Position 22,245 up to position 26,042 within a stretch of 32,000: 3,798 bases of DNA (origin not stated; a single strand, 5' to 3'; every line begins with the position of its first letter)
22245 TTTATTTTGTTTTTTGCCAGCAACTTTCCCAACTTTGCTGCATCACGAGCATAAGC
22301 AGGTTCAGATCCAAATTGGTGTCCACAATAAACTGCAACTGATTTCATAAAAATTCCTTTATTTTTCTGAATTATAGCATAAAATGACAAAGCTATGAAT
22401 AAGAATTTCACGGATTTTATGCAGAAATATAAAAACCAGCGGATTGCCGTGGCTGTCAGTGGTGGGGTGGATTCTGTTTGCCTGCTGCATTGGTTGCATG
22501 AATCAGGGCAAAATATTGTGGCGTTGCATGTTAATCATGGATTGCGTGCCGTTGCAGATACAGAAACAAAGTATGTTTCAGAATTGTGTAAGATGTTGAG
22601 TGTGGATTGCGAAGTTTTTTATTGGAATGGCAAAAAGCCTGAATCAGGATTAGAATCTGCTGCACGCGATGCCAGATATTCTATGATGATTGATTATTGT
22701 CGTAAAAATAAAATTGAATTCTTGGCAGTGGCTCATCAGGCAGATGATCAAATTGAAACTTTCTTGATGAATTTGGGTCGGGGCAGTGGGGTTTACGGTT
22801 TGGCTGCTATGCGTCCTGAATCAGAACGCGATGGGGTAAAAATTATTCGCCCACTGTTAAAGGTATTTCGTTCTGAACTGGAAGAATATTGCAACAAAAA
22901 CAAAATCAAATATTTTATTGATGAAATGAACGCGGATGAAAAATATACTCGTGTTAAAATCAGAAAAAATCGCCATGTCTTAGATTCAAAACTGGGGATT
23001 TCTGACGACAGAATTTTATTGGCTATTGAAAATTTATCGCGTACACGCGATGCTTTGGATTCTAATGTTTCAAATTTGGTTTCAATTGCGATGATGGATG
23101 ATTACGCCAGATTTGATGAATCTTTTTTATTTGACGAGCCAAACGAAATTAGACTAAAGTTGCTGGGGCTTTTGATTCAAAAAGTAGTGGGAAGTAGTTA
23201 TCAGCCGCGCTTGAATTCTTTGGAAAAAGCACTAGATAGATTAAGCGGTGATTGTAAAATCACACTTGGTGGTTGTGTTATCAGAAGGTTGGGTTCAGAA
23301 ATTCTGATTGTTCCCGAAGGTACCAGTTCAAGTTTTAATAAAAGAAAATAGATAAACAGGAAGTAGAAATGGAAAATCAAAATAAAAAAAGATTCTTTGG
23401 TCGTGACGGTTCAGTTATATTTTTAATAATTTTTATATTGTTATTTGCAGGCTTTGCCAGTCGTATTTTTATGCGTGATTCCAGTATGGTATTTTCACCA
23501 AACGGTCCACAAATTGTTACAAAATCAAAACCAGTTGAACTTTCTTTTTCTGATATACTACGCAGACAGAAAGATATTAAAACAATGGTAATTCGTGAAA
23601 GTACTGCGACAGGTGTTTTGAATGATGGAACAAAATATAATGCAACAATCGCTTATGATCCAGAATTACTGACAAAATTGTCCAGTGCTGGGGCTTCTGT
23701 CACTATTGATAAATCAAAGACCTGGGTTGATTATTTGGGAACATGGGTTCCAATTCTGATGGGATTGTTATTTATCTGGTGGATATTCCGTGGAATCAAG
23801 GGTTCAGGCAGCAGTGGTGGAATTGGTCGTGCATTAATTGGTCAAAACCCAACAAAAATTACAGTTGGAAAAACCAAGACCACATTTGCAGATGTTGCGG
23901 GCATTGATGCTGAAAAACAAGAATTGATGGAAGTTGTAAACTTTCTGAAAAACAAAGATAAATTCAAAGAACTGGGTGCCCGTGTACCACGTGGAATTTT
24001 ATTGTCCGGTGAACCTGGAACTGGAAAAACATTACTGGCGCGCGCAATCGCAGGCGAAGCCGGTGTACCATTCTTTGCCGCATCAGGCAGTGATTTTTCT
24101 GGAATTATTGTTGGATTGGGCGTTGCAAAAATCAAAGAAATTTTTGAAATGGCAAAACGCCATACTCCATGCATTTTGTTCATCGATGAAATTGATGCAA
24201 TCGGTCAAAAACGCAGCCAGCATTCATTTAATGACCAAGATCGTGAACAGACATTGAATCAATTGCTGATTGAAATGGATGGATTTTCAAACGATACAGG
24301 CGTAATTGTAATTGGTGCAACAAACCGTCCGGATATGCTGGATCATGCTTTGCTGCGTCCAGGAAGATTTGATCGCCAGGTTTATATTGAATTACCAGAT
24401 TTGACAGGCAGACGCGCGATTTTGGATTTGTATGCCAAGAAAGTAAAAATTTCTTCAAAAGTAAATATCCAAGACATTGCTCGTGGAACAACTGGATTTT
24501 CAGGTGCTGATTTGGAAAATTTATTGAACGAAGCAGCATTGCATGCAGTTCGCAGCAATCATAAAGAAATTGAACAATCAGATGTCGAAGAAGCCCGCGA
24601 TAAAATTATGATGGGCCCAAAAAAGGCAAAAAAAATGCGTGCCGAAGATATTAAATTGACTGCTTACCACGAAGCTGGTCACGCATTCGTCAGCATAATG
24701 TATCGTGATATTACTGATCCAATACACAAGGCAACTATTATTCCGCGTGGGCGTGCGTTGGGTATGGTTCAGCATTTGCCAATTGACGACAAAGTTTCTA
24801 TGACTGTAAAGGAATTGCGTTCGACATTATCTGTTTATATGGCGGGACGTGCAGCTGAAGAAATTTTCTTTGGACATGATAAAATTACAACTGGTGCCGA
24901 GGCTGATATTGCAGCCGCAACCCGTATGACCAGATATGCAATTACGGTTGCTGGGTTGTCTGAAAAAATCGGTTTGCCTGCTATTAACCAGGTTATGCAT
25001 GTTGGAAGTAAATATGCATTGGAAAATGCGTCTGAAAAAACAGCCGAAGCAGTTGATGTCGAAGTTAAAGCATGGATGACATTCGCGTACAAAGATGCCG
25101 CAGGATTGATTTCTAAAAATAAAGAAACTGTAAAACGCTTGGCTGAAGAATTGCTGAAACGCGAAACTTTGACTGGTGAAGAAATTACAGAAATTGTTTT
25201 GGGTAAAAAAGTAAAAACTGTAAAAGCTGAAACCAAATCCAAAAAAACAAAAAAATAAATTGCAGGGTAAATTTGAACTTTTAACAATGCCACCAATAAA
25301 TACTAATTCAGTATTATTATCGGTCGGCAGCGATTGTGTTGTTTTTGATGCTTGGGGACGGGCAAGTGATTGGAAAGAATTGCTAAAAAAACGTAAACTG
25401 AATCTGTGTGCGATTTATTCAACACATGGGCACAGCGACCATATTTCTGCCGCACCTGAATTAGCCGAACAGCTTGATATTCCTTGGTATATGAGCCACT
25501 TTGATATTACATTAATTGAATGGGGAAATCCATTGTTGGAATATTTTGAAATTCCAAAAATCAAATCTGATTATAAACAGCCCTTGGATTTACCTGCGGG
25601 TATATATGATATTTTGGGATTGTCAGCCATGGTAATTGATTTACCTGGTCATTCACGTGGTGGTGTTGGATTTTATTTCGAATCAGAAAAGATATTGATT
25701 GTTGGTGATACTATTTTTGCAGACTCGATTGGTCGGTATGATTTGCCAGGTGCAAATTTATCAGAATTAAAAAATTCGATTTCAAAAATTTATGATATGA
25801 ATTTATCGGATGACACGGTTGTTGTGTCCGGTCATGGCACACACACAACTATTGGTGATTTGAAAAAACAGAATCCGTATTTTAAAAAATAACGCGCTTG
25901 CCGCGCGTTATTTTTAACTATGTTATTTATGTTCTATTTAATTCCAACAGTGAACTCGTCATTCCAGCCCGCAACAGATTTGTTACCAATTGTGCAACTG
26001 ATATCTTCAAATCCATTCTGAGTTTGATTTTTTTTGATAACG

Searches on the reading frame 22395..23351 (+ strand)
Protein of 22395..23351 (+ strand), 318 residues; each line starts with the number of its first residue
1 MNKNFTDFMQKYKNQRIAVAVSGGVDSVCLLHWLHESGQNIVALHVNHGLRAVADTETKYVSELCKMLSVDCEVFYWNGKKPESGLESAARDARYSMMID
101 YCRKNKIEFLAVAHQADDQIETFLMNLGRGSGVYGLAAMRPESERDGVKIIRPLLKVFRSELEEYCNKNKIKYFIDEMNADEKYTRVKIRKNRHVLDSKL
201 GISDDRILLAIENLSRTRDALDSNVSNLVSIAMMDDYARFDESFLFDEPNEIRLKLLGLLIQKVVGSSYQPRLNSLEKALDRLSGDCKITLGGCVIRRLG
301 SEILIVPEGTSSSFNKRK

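Call 65: search_protein_families(library=pfam, proteins=[window:22395-23351:+], max_evalue=0.001)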
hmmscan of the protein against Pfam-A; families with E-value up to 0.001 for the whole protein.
window:22395-23351:+ (318 aa): 3 families
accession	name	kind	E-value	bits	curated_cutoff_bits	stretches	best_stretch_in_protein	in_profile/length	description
PF01171.26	ATP_bind_3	-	2.3e-58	197.3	27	1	17-192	2-182/182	PP-loop family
PF06508.19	QueC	-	1.4e-06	28.5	22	1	19-74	4-57/210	Queuosine biosynthesis protein QueC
PF03054.22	tRNA_Me_trans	-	3e-05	24.2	20.6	1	15-77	1-72/202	tRNA methyl transferase HUP domain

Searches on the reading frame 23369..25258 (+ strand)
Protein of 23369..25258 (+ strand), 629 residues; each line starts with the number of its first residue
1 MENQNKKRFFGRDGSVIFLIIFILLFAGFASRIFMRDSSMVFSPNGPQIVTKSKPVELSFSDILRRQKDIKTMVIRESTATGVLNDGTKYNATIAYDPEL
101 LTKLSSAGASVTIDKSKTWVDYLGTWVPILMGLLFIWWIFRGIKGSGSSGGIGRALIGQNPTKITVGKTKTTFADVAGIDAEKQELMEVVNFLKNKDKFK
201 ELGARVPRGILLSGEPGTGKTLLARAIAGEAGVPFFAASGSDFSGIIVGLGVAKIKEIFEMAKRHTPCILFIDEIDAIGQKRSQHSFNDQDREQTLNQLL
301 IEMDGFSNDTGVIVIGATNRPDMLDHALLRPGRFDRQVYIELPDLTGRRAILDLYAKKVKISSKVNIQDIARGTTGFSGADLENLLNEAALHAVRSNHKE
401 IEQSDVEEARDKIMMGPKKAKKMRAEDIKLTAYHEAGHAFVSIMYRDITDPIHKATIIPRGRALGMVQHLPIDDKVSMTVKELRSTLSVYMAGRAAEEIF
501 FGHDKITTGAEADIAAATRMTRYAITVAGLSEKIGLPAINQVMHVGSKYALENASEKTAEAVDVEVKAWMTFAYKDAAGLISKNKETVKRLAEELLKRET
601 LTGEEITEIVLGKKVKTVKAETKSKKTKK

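Call 65: search_protein_families(library=pfam, proteins=[window:23369-25258:+], max_evalue=0.001)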
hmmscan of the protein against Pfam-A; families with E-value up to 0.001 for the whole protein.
window:23369-25258:+ (629 aa): 11 families
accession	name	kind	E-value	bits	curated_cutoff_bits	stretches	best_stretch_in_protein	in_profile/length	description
PF01434.24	Peptidase_M41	-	4e-52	177.3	29.9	1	423-609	3-191/191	Peptidase family M41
PF00004.35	AAA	-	2.2e-44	151.5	21.2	1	210-341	1-130/131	ATPase family associated with various cellular activities (AAA)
PF17862.7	AAA_lid_3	-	1.5e-14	53.6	27.2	1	365-408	2-45/45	AAA+ lid domain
PF23902.1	AAA_lid_PRS2_C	-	2.6e-07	31.1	34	1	348-414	4-71/73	PRS2 AAA+ lid C-terminal domain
PF13401.12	AAA_22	-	1.1e-05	26.1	27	0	210-231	8-29/130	AAA domain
PF20720.3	nSTAND3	-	2e-05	24.8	27.2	1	210-337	20-128/155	Novel STAND NTPase 3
PF13191.12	AAA_16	-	5.7e-05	24.1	32.6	0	203-230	20-47/167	AAA ATPase domain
PF05496.18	RuvB_N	-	0.00015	22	27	0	209-278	35-96/159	Holliday junction DNA helicase RuvB P-loop domain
PF06068.19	TIP49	-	0.00016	21.4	23.8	1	208-243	51-88/347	TIP49 P-loop domain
PF07728.20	AAA_5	-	0.00045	20.7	22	0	210-322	2-125/139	AAA domain (dynein-related subfamily)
PF06480.20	FtsH_ext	-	0.00062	20.4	25.5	1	17-112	6-99/103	FtsH Extracellular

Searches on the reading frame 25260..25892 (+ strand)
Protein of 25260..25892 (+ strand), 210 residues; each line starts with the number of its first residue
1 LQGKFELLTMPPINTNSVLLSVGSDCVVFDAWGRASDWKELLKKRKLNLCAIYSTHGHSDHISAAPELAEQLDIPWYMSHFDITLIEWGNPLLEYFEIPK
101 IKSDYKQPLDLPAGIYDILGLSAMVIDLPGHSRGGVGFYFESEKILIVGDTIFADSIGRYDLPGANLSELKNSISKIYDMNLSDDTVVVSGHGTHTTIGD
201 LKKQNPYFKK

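Call 65: search_protein_families(library=pfam, proteins=[window:25260-25892:+], max_evalue=0.001)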
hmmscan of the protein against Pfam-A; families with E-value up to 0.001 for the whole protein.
window:25260-25892:+ (210 aa): 1 family
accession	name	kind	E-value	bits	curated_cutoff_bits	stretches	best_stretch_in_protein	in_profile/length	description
PF00753.33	Lactamase_B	-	2.5e-24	86.8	22.7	1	12-192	3-196/196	Metallo-beta-lactamase superfamily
